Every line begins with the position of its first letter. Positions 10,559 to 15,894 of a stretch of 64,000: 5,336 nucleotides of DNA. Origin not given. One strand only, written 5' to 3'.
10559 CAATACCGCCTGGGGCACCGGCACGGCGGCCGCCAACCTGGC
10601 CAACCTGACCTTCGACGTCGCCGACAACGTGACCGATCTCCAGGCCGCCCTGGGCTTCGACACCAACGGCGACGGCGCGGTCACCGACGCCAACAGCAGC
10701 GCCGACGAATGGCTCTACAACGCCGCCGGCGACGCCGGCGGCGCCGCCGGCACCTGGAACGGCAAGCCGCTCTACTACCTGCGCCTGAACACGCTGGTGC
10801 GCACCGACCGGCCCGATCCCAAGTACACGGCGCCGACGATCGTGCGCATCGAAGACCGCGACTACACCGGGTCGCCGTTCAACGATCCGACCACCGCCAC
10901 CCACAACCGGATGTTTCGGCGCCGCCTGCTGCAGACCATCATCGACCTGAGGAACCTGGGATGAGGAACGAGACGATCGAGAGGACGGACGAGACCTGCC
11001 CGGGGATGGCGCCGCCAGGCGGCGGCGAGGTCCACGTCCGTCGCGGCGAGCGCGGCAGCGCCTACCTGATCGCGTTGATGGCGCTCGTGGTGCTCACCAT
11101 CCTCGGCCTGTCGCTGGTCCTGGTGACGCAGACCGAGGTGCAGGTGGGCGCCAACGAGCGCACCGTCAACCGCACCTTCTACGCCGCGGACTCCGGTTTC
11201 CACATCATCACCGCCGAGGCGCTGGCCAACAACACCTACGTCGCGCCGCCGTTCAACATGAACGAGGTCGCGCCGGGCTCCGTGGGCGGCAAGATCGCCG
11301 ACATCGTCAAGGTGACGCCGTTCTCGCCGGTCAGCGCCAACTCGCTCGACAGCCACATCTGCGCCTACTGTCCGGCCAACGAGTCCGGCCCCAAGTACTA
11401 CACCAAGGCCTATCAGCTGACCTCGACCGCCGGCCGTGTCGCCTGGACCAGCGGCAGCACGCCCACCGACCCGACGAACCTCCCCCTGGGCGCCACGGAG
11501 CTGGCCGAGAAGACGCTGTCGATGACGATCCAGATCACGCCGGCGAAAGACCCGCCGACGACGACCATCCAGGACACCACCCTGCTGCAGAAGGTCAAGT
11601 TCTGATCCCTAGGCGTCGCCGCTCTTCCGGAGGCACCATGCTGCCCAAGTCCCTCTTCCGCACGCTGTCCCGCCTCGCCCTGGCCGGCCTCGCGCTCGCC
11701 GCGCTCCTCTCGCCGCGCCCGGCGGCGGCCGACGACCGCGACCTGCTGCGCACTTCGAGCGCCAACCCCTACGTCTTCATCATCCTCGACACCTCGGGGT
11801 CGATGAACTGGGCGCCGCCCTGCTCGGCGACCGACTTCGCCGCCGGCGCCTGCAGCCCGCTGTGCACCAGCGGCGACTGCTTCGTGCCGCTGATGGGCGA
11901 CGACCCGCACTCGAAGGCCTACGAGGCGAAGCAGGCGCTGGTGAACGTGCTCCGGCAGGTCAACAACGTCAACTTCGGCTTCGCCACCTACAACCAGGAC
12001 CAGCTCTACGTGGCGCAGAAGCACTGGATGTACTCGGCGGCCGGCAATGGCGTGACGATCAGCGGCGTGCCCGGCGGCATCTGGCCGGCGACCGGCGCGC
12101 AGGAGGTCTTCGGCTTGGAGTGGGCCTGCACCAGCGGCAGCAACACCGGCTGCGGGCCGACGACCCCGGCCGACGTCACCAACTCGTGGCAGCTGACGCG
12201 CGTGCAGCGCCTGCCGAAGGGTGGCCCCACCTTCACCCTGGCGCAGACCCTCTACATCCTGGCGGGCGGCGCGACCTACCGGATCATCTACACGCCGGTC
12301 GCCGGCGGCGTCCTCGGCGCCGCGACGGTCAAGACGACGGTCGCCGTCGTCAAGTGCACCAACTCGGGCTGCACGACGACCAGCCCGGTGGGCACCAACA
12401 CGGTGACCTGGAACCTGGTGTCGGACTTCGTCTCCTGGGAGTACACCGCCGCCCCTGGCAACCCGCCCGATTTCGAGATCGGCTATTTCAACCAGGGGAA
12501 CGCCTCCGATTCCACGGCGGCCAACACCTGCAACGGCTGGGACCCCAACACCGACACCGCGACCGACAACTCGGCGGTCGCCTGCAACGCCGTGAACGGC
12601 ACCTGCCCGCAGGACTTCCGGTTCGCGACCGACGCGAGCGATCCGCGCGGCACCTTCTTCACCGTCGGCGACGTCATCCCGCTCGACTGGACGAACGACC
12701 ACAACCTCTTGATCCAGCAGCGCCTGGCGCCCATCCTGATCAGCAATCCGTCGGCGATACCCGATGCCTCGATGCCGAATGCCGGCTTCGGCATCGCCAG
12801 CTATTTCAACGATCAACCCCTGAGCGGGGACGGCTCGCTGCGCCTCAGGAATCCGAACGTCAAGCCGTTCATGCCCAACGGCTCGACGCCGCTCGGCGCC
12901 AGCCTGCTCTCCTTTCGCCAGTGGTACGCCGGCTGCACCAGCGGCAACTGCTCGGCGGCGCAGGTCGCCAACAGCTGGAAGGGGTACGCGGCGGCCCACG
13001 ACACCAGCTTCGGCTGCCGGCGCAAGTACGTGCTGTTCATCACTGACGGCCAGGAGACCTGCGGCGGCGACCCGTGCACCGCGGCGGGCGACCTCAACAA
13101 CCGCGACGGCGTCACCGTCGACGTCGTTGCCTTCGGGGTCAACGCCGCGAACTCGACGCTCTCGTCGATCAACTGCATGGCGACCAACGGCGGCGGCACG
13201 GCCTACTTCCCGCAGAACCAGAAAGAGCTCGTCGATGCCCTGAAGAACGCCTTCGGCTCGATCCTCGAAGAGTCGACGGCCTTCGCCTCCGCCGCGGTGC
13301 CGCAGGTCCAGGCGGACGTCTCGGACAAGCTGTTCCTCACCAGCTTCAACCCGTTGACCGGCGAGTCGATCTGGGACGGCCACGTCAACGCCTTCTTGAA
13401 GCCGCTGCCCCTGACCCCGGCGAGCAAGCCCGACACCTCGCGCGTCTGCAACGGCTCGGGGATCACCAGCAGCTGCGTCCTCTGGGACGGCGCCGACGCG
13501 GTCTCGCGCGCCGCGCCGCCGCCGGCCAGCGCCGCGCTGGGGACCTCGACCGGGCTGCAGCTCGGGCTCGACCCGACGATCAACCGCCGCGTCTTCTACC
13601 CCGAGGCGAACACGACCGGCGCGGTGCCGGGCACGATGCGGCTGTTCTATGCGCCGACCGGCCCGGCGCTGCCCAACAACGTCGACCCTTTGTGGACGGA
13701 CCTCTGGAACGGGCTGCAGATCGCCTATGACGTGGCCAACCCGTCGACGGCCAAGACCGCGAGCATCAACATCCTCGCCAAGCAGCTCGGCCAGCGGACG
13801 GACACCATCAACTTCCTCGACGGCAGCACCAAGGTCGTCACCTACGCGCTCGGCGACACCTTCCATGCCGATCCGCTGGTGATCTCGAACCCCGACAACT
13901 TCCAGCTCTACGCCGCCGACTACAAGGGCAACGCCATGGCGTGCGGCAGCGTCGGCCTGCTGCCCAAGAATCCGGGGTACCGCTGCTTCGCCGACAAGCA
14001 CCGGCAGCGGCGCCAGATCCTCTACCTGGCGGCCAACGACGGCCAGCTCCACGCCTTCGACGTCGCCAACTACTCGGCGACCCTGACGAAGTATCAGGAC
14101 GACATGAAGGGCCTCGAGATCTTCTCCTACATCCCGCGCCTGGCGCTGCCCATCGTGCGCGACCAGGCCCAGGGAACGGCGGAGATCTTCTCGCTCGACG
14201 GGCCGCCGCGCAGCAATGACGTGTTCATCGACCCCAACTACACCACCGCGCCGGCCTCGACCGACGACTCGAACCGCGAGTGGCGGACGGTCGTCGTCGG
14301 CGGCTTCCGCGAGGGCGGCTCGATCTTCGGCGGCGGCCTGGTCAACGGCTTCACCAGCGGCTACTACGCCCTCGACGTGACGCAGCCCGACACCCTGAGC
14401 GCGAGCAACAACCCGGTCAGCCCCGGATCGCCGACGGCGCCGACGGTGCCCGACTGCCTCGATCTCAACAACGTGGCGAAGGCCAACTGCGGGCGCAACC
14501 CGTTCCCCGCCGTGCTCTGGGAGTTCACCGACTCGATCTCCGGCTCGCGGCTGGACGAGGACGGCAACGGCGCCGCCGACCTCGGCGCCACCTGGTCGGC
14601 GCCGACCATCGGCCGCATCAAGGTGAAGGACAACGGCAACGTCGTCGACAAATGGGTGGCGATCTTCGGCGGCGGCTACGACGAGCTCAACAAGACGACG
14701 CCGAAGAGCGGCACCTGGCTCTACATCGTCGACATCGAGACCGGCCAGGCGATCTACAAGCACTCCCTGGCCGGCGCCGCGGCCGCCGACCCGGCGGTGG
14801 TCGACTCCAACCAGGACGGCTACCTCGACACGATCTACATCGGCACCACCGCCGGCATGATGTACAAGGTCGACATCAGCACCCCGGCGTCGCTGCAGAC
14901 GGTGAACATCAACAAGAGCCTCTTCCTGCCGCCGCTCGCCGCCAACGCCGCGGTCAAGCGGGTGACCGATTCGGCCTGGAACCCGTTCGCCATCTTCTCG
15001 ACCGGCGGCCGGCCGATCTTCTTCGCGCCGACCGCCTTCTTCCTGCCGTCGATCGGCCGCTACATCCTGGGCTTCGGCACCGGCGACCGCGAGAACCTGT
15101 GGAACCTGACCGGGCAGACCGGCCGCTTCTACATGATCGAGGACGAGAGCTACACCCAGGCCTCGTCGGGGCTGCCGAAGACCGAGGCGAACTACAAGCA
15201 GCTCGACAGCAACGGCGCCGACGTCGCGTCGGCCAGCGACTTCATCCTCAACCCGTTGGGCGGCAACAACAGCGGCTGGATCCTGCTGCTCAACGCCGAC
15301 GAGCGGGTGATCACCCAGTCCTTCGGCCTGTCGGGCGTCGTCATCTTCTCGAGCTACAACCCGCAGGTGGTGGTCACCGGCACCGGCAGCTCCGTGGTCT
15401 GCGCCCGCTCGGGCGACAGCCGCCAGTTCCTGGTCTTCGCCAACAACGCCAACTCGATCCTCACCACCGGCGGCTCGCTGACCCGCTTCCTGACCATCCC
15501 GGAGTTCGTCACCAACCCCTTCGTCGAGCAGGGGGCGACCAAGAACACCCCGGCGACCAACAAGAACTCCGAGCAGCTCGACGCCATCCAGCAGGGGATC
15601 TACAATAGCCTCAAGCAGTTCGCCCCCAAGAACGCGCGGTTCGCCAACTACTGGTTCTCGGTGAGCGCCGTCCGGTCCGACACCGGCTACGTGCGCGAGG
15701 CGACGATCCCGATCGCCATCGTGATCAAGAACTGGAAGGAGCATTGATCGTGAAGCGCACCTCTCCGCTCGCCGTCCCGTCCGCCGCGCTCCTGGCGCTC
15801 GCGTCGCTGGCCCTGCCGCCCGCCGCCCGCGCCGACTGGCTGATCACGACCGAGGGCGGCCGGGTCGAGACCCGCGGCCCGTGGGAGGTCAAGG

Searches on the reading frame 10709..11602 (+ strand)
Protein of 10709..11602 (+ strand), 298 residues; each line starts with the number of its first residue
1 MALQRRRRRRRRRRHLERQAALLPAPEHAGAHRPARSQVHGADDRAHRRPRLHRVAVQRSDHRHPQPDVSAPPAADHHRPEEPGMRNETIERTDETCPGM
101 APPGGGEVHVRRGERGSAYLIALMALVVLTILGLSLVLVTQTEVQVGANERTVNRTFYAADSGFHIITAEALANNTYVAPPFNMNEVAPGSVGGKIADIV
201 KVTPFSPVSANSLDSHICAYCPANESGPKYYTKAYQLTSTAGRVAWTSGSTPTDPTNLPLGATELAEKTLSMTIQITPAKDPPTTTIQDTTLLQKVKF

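Call 28: search_protein_families(library=pfam, proteins=[window:10709-11602:+], max_evalue=0.001)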
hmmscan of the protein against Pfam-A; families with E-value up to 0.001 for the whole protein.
window:10709-11602:+ (298 aa): 1 family
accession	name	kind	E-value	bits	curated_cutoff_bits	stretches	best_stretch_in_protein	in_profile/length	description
PF14341.11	PilX_N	-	1.1e-07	32.2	25.5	1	116-164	2-50/51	PilX N-terminal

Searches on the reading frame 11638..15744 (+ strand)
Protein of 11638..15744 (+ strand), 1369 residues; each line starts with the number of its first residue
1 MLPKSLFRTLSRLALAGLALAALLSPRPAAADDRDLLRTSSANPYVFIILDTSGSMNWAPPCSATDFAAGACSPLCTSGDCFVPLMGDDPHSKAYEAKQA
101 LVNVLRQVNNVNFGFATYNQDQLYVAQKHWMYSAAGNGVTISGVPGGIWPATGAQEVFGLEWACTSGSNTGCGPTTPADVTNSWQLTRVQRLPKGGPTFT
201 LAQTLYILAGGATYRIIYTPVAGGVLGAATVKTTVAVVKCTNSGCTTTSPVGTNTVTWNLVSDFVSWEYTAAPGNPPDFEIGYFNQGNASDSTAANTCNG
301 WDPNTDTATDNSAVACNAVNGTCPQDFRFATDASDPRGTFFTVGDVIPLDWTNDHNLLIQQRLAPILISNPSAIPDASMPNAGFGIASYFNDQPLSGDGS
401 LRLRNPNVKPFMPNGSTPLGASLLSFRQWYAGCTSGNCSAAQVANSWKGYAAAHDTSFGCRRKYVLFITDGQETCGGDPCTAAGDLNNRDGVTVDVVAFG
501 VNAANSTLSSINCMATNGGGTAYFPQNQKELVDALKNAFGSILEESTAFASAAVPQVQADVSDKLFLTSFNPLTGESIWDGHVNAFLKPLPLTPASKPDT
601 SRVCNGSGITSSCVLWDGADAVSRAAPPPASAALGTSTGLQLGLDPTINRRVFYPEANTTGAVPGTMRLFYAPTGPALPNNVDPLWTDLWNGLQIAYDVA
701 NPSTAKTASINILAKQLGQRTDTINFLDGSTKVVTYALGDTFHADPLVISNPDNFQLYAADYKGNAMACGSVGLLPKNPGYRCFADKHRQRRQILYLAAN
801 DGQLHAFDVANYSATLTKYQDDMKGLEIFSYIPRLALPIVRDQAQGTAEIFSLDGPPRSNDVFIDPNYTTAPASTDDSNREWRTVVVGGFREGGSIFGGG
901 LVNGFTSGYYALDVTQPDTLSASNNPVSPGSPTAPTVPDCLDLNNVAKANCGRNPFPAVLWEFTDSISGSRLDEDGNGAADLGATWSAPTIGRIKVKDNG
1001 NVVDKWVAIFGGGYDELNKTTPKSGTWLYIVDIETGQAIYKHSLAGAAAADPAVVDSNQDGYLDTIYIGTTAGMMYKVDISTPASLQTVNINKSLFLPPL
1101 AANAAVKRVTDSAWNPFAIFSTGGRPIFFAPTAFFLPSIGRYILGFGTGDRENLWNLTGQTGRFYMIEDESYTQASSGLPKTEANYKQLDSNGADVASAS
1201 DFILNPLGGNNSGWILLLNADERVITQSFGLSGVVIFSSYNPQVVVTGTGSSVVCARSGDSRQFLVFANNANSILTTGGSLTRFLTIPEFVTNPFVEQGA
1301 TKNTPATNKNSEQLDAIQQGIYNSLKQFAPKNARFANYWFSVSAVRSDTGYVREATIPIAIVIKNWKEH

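Call 29: search_protein_families(library=pfam, proteins=[window:11638-15744:+], max_evalue=0.001)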
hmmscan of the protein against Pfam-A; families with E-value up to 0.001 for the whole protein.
window:11638-15744:+ (1369 aa): 2 families
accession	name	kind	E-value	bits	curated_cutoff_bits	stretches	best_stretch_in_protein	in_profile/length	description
PF05567.17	T4P_PilY1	-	4.6e-17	62.5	28.1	1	975-1151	177-353/411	PilY1 beta-propeller domain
PF13570.13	Beta-prop_ACSF4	-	0.00093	19.1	133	0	1028-1103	115-185/329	Beta-alanine-activating enzyme, beta-propeller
